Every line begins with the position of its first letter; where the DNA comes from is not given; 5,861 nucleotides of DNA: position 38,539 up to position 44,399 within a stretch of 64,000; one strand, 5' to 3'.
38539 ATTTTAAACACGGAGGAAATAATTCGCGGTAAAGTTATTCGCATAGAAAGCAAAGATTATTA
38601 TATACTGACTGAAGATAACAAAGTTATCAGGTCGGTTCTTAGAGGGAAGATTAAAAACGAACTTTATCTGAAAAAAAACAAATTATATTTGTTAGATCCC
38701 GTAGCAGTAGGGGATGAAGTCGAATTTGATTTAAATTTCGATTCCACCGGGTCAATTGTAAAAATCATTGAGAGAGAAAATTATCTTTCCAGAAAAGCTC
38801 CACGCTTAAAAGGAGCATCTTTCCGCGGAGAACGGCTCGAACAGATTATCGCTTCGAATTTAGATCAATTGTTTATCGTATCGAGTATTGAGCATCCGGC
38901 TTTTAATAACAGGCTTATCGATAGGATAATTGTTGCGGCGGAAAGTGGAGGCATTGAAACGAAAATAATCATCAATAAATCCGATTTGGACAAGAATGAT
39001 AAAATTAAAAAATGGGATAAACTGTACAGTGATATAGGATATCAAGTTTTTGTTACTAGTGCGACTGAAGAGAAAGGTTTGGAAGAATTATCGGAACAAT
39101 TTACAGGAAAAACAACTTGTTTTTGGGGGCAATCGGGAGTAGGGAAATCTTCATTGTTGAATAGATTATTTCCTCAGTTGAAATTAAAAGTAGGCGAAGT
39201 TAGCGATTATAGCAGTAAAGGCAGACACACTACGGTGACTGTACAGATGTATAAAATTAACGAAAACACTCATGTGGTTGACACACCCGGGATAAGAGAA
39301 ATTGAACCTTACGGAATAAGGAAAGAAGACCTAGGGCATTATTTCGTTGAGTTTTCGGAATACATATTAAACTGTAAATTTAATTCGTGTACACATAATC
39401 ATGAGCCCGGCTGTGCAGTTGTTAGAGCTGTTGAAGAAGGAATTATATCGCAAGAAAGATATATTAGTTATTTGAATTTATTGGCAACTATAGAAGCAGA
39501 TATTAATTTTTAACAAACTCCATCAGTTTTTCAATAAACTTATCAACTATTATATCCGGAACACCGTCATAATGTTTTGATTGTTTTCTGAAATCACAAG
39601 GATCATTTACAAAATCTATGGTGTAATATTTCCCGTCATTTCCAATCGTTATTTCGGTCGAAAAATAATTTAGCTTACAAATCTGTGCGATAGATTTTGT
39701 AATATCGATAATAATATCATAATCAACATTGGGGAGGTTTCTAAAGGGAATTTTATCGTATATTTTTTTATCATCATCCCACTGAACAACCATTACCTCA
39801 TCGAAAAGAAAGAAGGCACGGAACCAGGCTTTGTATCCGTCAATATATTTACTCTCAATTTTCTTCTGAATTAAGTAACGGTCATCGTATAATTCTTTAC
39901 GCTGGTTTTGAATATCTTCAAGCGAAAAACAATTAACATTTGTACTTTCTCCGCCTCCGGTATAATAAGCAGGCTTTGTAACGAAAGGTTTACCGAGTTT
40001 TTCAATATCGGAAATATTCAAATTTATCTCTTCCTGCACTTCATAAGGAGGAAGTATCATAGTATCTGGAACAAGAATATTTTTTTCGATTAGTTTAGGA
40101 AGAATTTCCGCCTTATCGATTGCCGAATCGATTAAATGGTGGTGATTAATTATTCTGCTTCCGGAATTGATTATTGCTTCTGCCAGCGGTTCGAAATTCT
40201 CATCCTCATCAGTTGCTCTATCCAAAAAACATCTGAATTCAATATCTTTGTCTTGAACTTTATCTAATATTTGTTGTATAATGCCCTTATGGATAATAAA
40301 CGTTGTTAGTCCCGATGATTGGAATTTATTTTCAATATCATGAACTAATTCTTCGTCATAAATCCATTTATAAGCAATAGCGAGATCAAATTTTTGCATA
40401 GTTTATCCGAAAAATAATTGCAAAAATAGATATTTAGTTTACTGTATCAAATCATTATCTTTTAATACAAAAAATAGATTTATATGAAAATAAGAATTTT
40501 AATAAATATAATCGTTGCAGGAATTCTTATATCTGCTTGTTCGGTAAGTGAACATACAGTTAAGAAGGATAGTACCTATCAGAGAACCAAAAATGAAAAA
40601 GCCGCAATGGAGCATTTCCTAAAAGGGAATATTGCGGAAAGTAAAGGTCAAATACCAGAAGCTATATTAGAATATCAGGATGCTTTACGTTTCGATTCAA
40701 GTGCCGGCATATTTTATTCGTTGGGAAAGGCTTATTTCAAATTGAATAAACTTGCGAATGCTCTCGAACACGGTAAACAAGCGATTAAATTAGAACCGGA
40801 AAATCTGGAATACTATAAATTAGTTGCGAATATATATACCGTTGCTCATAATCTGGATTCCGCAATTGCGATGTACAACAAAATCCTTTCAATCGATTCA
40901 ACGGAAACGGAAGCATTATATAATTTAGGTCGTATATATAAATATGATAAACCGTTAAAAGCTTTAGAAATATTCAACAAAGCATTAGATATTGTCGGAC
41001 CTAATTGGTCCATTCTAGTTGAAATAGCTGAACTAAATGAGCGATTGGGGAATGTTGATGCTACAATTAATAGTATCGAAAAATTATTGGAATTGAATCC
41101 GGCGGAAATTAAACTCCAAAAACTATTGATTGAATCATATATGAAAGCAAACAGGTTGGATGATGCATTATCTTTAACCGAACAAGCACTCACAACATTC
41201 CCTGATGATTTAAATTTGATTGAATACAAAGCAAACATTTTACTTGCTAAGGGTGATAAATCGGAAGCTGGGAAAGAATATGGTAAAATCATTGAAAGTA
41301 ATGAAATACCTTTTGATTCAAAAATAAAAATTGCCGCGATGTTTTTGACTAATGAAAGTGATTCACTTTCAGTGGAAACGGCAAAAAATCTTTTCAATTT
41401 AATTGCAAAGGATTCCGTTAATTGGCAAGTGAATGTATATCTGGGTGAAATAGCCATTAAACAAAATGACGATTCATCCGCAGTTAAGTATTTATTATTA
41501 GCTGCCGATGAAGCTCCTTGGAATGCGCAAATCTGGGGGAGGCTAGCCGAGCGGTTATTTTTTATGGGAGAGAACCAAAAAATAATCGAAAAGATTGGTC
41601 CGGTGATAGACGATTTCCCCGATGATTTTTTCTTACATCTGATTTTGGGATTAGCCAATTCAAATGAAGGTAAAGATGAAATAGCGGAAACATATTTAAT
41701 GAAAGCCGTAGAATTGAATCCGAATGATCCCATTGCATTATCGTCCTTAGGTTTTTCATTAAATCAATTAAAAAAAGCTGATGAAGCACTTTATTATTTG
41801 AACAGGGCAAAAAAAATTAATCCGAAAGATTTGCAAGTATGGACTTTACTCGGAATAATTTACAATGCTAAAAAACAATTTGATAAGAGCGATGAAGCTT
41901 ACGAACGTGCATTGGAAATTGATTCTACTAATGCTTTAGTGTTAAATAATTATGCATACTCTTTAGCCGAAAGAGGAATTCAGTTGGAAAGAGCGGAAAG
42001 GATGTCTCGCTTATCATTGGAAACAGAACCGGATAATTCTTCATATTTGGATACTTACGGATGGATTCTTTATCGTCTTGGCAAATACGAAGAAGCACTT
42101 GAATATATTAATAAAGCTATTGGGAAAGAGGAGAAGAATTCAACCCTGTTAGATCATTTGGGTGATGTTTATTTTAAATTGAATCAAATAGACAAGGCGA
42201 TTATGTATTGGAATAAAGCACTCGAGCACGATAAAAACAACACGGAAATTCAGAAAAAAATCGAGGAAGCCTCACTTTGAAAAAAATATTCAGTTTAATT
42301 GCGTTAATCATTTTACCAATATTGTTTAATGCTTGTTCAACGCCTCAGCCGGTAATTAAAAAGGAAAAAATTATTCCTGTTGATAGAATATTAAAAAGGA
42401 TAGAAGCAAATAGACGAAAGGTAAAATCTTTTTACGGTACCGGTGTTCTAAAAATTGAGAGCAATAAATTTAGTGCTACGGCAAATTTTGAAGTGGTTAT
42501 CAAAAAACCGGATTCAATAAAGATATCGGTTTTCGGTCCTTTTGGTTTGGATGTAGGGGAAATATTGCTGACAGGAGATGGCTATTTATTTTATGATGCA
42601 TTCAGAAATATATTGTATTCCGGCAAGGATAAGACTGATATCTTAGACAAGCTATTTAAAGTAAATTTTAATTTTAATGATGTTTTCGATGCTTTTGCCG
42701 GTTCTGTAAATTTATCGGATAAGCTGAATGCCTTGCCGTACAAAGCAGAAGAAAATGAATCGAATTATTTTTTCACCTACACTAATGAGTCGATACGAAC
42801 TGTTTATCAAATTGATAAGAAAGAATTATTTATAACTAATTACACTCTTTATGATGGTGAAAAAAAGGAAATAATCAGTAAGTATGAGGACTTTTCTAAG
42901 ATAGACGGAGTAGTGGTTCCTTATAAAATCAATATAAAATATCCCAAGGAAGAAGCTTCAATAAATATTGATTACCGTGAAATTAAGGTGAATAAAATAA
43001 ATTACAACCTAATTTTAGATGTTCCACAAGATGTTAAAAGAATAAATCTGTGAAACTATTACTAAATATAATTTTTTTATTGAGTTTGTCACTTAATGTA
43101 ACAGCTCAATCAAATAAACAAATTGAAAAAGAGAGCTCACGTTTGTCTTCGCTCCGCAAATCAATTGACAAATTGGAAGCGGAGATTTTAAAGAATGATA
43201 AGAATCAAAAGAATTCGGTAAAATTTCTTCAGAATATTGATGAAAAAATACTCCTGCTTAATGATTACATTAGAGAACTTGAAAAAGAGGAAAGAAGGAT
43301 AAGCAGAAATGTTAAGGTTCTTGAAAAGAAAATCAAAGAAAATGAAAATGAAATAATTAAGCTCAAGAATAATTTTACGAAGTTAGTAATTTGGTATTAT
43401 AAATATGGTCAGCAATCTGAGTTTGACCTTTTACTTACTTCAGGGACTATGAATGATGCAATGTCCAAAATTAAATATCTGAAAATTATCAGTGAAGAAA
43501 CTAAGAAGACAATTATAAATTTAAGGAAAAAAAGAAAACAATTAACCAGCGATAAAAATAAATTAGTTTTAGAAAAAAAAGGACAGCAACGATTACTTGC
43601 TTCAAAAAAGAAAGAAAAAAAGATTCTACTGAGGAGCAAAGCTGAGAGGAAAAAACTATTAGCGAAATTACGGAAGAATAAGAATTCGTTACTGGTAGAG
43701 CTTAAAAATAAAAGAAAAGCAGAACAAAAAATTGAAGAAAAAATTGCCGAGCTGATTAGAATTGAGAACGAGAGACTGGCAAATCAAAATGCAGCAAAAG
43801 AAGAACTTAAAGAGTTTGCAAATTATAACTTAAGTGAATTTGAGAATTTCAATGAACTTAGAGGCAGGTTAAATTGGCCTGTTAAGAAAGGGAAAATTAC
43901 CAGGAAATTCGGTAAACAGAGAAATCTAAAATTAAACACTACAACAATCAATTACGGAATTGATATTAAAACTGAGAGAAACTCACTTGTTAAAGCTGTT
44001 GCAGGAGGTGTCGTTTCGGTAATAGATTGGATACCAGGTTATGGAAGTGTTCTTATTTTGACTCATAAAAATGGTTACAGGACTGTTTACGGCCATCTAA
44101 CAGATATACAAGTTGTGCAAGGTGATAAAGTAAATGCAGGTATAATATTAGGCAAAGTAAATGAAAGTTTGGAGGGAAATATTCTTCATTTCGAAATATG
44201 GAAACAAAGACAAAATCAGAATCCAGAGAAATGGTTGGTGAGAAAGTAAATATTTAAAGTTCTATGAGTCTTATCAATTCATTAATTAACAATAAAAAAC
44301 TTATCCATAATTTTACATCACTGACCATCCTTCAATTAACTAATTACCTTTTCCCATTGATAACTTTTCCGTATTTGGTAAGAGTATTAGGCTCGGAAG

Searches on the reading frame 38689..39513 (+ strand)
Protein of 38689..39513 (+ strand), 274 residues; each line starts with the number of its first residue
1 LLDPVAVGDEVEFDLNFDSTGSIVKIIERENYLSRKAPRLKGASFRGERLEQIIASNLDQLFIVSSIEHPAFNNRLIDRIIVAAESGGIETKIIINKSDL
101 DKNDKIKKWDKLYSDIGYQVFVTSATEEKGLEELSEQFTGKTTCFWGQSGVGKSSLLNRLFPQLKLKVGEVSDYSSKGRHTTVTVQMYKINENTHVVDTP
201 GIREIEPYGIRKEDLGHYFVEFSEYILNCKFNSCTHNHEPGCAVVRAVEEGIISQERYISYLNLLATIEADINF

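Call 9: search_protein_families(library=pfam, proteins=[window:38689-39513:+], max_evalue=0.001)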
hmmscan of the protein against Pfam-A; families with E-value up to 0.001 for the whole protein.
window:38689-39513:+ (274 aa): 4 families
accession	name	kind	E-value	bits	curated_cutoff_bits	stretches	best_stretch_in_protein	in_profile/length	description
PF03193.22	RsgA_GTPase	-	1.7e-57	194.4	30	1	26-206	1-172/174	RsgA GTPase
PF01926.29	MMR_HSR1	-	3e-09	37.4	21.9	1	144-213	3-69/113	50S ribosome-binding GTPase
PF02421.24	FeoB_N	-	1e-07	32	27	0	143-210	3-65/156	Ferrous iron transport protein B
PF00005.33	ABC_tran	-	0.0009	20.3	25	0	139-194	10-74/137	ABC transporter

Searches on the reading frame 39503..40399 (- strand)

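Call 9: search_protein_families(library=pfam, proteins=[window:39503-40399:-], max_evalue=0.001)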
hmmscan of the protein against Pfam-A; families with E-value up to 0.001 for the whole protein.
window:39503-40399:- (298 aa): 0 families

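Call 22: search_protein_families(library=ncbifam, proteins=[window:39503-40399:-], max_evalue=0.001)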
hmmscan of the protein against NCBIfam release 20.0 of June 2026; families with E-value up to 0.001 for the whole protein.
window:39503-40399:- (298 aa): 2 families
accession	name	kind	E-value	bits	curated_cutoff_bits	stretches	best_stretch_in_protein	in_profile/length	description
TIGR00768.1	rimK_fam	subfamily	2.7e-05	23.7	143.4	1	52-152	45-138/276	RimK family alpha-L-glutamate ligase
TIGR02144.1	LysX_arch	equivalog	8.8e-05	21.7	275.6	1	44-145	37-131/281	lysine biosynthesis protein LysX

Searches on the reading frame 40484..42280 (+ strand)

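Call 9: search_protein_families(library=pfam, proteins=[window:40484-42280:+], max_evalue=0.001)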
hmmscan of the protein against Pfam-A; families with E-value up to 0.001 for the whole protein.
window:40484-42280:+ (598 aa): 30 families (the best 25 are shown)
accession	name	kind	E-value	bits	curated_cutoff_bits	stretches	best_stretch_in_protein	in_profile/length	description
PF07719.23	TPR_2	-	5.7e-48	157.5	27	3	76-107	3-34/34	Tetratricopeptide repeat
PF00515.34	TPR_1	-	1.4e-44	148.6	27.8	5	559-586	7-34/34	Tetratricopeptide repeat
PF13428.12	TPR_14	-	1.5e-38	127.7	23.5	0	211-251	3-43/44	Tetratricopeptide repeat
PF13181.12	TPR_8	-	1.7e-34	115.4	25.7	1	451-482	2-33/34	Tetratricopeptide repeat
PF13432.12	TPR_16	-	2.9e-31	107.9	32.7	0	526-580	4-57/65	Tetratricopeptide repeat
PF13431.12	TPR_17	-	7e-30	101.2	24.4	1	472-505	1-33/34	Tetratricopeptide repeat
PF14559.12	TPR_19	-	1.5e-29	102.5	25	3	189-242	5-58/68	Tetratricopeptide repeat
PF13414.12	TPR_11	-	2.3e-28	98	26.8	3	48-87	1-41/42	TPR repeat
PF13424.12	TPR_12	-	3.2e-26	91.8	30.1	2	418-480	5-75/77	Tetratricopeptide repeat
PF23914.1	TPR_CcmH_CycH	-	1.1e-23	84.2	42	1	446-544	46-146/158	Cytochrome c-type biogenesis protein H TPR domain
PF12895.13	ANAPC3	-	8.8e-19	68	27.2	1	504-575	8-78/82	Anaphase-promoting complex, cyclosome, subunit 3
PF13174.12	TPR_6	-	1e-17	63.9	26.3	0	558-581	5-28/33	Tetratricopeptide repeat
PF13429.12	TPR_15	-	5.9e-16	59.1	26.2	1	502-590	163-251/280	Tetratricopeptide repeat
PF13371.12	TPR_9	-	3e-14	53.2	35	0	500-551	10-61/73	Tetratricopeptide repeat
PF25063.1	ARM_TT21_C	-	3.7e-11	43.7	35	0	429-485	108-164/209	Tetratricopeptide repeat protein 21 C-terminal ARM domain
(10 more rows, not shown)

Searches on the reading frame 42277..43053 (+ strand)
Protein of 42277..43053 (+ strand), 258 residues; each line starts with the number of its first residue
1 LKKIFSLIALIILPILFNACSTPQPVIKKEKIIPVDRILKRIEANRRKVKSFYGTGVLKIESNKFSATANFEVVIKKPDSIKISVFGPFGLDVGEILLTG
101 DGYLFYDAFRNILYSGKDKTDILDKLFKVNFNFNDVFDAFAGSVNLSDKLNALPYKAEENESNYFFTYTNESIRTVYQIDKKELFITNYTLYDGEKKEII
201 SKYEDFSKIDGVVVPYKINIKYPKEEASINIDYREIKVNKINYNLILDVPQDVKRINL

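Call 9: search_protein_families(library=pfam, proteins=[window:42277-43053:+], max_evalue=0.001)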
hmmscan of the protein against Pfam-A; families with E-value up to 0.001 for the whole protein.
window:42277-43053:+ (258 aa): 1 family
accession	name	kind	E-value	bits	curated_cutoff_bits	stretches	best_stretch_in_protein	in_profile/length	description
PF14125.13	DUF4292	-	1.5e-25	90.5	23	1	48-256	3-209/209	Domain of unknown function (DUF4292)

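Call 22: search_protein_families(library=ncbifam, proteins=[window:42277-43053:+], max_evalue=0.001)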
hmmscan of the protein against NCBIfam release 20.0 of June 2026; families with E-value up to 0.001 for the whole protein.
window:42277-43053:+ (258 aa): 1 family
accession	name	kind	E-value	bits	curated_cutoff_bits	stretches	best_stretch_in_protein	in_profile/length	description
NF053559.1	LolB1_Flavo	equivalog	5.9e-23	81.6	50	1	9-240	2-236/244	lipoprotein insertase outer membrane protein LolB1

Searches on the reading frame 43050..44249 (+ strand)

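Call 9: search_protein_families(library=pfam, proteins=[window:43050-44249:+], max_evalue=0.001)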
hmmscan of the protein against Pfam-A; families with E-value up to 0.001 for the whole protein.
window:43050-44249:+ (399 aa): 1 family
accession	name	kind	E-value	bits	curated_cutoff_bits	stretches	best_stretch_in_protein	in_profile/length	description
PF01551.29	Peptidase_M23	-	6.3e-23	81.2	28.7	1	300-392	2-96/96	Peptidase family M23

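Call 22: search_protein_families(library=ncbifam, proteins=[window:43050-44249:+], max_evalue=0.001)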
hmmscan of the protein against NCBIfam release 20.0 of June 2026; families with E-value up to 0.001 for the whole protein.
window:43050-44249:+ (399 aa): 13 families
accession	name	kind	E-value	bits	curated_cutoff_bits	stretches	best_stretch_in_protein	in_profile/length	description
NF008644.1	PRK11637.1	equivalog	8e-26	90.9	270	1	29-398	3-385/385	murein hydrolase activator EnvC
NF047755.1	LIC_10271_M23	exception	1.4e-16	60.8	180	1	204-393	38-206/207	LIC_10271 family cell wall hydrolase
NF041208.1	celldiv_DipM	equivalog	1.5e-14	54.1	740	1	273-396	297-417/419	cell division endopeptidase DipM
NF047657.1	CellWlHdaseLepto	equivalog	1.9e-14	53.7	400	1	233-383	66-207/221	hypothetical protein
NF052336.1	PdgHdaseHSB100310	equivalog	2.4e-14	53.4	500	1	274-389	35-147/316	peptidoglycan hydrolase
NF053738.1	S2SprSpoIIQBc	equivalog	2.8e-13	50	250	1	296-397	117-224/232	stage II sporulation protein SpoIIQ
NF052529.1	PG_M23_Pgp6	exception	1.2e-12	47.2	600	1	215-396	250-432/452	peptidoglycan metallopeptidase Pgp6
NF052530.1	Heli_ShapePgp3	exception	1.2e-11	44.3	300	1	151-392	17-260/270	peptidoglycan metallopeptidase Pgp3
NF050804.1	CellDivDipMCaul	equivalog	2e-11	43.5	900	1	270-383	503-613/634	cell division endopeptidase DipM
NF040883.1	amid_act_ActS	equivalog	1.5e-10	40.7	375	1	274-396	117-233/242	amidase activator ActS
NF008652.0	PRK11649.1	equivalog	1e-07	31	341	1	271-392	281-406/439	murein DD-endopeptidase MepM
NF008123.1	PRK10871.1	equivalog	4.7e-07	29.5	311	1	275-396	247-362/365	murein hydrolase activator NlpD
NF053825.1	PdgNdpepShyA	equivalog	1.1e-05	24.4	700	1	301-389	296-386/425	peptidoglycan DD-endopeptidase ShyA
